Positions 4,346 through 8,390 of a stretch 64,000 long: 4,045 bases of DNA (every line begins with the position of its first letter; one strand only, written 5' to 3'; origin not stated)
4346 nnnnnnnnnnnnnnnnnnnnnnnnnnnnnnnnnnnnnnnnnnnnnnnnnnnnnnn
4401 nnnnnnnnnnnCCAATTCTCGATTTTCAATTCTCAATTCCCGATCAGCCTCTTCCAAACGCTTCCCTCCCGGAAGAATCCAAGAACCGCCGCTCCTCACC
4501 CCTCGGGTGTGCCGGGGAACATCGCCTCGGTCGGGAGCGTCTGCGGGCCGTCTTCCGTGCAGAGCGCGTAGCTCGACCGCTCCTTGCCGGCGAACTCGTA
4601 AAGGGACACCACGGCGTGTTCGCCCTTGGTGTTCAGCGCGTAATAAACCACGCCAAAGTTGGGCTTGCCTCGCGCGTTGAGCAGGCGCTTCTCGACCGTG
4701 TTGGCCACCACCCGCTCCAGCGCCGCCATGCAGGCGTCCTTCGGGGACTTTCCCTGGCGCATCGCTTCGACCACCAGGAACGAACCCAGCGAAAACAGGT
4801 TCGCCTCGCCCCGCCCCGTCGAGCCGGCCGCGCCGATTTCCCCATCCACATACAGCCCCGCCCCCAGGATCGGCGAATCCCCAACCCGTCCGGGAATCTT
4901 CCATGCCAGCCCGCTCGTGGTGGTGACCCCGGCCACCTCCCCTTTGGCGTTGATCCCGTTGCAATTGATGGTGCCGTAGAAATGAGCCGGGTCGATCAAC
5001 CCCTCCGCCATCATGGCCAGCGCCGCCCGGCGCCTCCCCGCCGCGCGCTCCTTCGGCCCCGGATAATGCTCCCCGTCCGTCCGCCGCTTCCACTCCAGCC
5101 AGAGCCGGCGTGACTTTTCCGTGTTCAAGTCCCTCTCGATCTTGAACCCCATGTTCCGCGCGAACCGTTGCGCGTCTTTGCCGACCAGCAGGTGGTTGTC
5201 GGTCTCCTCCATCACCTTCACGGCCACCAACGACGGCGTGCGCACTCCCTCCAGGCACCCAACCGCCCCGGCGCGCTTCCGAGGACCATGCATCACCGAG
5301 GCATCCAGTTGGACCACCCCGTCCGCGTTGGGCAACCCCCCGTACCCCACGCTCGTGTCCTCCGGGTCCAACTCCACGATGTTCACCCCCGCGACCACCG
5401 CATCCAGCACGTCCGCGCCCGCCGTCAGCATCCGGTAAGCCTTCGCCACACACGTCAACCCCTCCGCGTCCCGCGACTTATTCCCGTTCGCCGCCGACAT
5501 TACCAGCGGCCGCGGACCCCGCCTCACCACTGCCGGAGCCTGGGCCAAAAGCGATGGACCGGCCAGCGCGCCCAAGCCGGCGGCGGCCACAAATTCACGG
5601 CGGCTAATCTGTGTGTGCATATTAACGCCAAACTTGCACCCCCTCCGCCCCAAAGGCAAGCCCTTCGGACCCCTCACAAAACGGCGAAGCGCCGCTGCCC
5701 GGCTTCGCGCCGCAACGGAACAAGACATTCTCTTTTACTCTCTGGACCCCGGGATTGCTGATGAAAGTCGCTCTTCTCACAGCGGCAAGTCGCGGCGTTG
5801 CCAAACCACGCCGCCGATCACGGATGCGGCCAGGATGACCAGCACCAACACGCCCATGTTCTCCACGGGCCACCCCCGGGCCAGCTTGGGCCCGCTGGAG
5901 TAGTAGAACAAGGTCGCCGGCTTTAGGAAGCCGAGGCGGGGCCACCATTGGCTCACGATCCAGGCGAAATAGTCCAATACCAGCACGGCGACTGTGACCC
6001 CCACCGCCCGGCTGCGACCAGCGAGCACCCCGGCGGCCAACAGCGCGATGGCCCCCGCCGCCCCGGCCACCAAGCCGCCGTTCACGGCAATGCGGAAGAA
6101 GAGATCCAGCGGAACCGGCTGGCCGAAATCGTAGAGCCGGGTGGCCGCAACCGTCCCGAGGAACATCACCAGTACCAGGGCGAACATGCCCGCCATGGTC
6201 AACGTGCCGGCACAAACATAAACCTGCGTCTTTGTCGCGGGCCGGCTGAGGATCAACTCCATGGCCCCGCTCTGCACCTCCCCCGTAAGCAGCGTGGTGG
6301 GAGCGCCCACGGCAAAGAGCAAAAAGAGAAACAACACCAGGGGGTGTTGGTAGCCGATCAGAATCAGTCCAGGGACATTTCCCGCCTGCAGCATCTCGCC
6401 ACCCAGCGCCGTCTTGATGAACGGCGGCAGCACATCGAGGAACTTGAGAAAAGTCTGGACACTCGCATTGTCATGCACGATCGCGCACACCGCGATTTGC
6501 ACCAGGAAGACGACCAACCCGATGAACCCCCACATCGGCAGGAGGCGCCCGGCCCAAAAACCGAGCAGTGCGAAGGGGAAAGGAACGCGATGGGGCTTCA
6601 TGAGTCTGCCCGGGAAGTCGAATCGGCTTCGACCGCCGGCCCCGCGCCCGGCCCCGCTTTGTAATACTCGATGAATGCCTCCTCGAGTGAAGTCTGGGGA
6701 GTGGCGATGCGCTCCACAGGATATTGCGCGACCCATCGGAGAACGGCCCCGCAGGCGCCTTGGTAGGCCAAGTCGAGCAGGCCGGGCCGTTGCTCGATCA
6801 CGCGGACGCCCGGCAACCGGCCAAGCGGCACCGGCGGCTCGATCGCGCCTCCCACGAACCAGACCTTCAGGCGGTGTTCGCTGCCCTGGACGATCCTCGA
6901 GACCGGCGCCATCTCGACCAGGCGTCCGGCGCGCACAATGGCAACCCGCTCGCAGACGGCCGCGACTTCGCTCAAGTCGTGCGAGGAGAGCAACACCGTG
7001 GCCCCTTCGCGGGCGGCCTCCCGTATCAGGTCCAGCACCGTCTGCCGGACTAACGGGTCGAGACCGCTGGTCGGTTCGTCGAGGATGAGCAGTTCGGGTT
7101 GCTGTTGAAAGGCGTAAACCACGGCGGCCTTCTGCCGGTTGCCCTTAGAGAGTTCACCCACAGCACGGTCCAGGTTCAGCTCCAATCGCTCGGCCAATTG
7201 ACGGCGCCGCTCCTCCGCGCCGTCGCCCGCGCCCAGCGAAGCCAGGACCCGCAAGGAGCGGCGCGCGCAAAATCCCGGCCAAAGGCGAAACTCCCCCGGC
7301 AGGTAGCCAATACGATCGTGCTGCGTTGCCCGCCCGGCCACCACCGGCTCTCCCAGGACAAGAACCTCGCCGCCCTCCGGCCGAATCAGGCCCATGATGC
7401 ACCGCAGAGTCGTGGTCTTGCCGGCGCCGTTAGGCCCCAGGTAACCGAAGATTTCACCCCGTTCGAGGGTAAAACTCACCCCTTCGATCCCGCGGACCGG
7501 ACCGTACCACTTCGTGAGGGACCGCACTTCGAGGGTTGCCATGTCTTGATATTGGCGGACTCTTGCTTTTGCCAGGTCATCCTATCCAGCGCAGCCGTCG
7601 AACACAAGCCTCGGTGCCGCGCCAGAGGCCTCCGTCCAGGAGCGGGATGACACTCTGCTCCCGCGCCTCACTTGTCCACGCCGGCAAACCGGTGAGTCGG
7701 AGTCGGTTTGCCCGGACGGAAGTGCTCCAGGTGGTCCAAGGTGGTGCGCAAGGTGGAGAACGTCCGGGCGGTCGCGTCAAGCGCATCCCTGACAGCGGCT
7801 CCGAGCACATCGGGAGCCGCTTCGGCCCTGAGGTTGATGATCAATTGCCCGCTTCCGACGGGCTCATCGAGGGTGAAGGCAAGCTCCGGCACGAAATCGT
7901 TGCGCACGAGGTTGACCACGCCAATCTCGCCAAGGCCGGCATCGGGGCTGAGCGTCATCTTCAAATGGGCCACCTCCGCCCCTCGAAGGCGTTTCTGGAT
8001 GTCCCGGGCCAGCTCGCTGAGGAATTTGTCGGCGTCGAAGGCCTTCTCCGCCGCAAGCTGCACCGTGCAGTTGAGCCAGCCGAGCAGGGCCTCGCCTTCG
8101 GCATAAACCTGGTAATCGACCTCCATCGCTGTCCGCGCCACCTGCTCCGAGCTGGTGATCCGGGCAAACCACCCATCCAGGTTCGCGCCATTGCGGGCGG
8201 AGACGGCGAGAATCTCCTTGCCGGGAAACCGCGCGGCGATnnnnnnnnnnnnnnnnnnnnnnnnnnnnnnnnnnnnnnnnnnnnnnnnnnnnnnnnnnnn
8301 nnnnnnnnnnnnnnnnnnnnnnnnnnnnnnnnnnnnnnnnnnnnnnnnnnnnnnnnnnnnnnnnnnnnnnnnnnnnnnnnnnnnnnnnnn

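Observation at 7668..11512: Tightly coupled three-gene operon: Tat-exported nitroreductase-like protein, 662-aa orphan protein, COG0523-like GTPase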

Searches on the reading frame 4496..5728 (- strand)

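Call 3: search_protein_families(library=pfam, proteins=[window:4496-5728:-], max_evalue=0.1)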
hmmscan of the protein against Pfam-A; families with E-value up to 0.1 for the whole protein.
window:4496-5728:- (410 aa): 1 family
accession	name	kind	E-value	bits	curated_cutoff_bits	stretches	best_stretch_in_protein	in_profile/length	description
PF01112.23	Asparaginase_2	-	2.1e-55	188.5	27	1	86-343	22-268/309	Asparaginase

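Call 4: search_protein_families(library=ncbifam, proteins=[window:4496-5728:-], max_evalue=0.1)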
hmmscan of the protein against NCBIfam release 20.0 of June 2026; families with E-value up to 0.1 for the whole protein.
window:4496-5728:- (410 aa): 1 family
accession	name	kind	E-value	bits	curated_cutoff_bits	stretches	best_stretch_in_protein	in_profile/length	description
NF007589.0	PRK10226.1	equivalog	2.1e-27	95.9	567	1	93-343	35-266/321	beta-aspartyl-peptidase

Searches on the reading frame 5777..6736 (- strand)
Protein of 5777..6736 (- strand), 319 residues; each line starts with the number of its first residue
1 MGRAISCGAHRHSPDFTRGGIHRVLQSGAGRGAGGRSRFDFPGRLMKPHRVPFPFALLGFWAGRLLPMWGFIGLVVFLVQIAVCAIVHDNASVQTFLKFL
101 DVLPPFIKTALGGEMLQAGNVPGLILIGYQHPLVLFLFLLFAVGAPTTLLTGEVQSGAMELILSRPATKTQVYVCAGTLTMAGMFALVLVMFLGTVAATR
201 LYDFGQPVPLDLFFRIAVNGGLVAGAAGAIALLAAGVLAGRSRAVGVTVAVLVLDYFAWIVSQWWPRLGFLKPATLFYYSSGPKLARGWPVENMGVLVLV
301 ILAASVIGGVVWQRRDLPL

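Call 3: search_protein_families(library=pfam, proteins=[window:5777-6736:-], max_evalue=0.1)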
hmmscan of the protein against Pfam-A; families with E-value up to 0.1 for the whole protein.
window:5777-6736:- (319 aa): 1 family
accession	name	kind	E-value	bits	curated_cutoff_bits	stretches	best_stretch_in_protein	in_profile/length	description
PF12679.13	ABC2_membrane_2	-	2.6e-08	33.9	27.2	1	110-317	51-283/283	ABC-2 family transporter protein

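Call 4: search_protein_families(library=ncbifam, proteins=[window:5777-6736:-], max_evalue=0.1)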
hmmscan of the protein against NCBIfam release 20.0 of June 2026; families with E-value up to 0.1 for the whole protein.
window:5777-6736:- (319 aa): 0 families

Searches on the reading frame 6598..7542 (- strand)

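Call 3: search_protein_families(library=pfam, proteins=[window:6598-7542:-], max_evalue=0.1)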
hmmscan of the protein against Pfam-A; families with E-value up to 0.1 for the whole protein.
window:6598-7542:- (314 aa): 8 families
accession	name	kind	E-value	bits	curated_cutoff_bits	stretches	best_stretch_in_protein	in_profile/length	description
PF00005.33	ABC_tran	-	6.1e-27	95.3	25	1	20-159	2-137/137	ABC transporter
PF13304.12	AAA_21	-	7.5e-16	59.5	27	1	128-193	235-303/304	AAA domain, putative AbiEii toxin, Type IV TA system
PF13604.12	AAA_30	-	0.00047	20.4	27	1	31-65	20-54/191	AAA domain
PF13476.12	AAA_23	-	0.019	16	27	1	20-49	11-39/201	AAA domain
PF13191.12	AAA_16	-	0.026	15.5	32.6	1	36-156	31-140/167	AAA ATPase domain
PF13401.12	AAA_22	-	0.04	14.7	27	1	36-156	12-92/130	AAA domain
PF02463.25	SMC_N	-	0.048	13.5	40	0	142-194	150-203/220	RecF/RecN/SMC N terminal domain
PF13558.12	SbcC_Walker_B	-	0.056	14.1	27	0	139-174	48-89/90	SbcC/RAD50-like, Walker B motif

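Call 4: search_protein_families(library=ncbifam, proteins=[window:6598-7542:-], max_evalue=0.1)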
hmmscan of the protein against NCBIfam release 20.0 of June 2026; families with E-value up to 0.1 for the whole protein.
window:6598-7542:- (314 aa): 195 families (the best 25 are shown)
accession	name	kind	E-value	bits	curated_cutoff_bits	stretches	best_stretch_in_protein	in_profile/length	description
TIGR01188.1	drrA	subfamily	3.6e-49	167.7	312.45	1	11-211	1-205/302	daunorubicin resistance ABC transporter, ATP-binding protein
TIGR03522.1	GldA_ABC_ATP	equivalog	5.5e-44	150.8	402.6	1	4-220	3-222/301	gliding motility-associated ABC transporter ATP-binding subunit GldA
NF033858.1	ABC2_perm_RbbA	equivalog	6.1e-44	150.2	1050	1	4-221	267-488/909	ribosome-associated ATPase/putative transporter RbbA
NF010060.0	PRK13537.1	equivalog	2.9e-40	138.1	521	1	2-213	14-230/314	nodulation factor ABC transporter ATP-binding protein NodI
NF010059.0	PRK13536.1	equivalog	2.4e-36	125.2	549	1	3-210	43-255/342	nodulation factor ABC transporter ATP-binding protein NodI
TIGR03740.1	galliderm_ABC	subfamily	1.9e-35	122.6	309.75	1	4-209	1-203/223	lantibiotic protection ABC transporter ATP-binding subunit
TIGR04406.1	LPS_export_lptB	equivalog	4.4e-35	121.1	240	1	4-224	2-229/239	LPS export ABC transporter ATP-binding protein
TIGR01288.1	nodI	equivalog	5.1e-34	117.7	424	1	4-210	5-216/303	nodulation factor ABC transporter ATP-binding protein NodI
NF047565.1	PSM_export_PmtA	equivalog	6.6e-33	114.2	350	1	19-210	17-208/282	phenol-soluble modulin export ABC transporter ATP-binding protein PmtA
TIGR03873.1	F420-0_ABC_ATP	hypoth_equivalog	4e-32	111.5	372.4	2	121-219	128-226/256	putative F420-0 ABC transporter ATP-binding protein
TIGR03864.1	PQQ_ABC_ATP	hypoth_equivalog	5.5e-32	111.1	302.25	1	4-227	2-230/236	ABC transporter, ATP-binding subunit, PQQ-dependent alcohol dehydrogenase system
NF011967.0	PRK15439.1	equivalog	1.6e-31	109.3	586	2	113-211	387-484/510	autoinducer 2 ABC transporter ATP-binding protein LsrA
TIGR03771.1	anch_rpt_ABC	equivalog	2.7e-31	109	268.8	1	25-209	2-191/223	anchored repeat-type ABC transporter ATP-binding subunit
NF008144.0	PRK10895.1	equivalog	2.9e-30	105.5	381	1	1-221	1-228/241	LPS export ABC transporter ATP-binding protein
TIGR04521.1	ECF_ATPase_2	equivalog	5.8e-30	104.3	330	2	124-220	138-235/279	energy-coupling factor transporter ATPase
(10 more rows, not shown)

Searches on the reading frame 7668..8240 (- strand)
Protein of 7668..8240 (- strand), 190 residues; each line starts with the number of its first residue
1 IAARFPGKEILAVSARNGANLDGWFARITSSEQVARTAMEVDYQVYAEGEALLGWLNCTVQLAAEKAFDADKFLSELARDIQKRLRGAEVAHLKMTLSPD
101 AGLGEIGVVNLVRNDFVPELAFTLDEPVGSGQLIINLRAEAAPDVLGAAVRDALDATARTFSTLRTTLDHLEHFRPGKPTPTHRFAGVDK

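Call 40: search_protein_families(library=pfam, proteins=[window:7668-8240:-], max_evalue=0.1)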
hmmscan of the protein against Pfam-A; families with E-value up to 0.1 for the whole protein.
window:7668-8240:- (190 aa): 1 family
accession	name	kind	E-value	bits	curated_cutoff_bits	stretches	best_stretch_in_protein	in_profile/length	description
PF14417.12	MEDS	-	0.094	13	29.8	0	31-101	39-110/161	MEDS: MEthanogen/methylotroph, DcmR Sensory domain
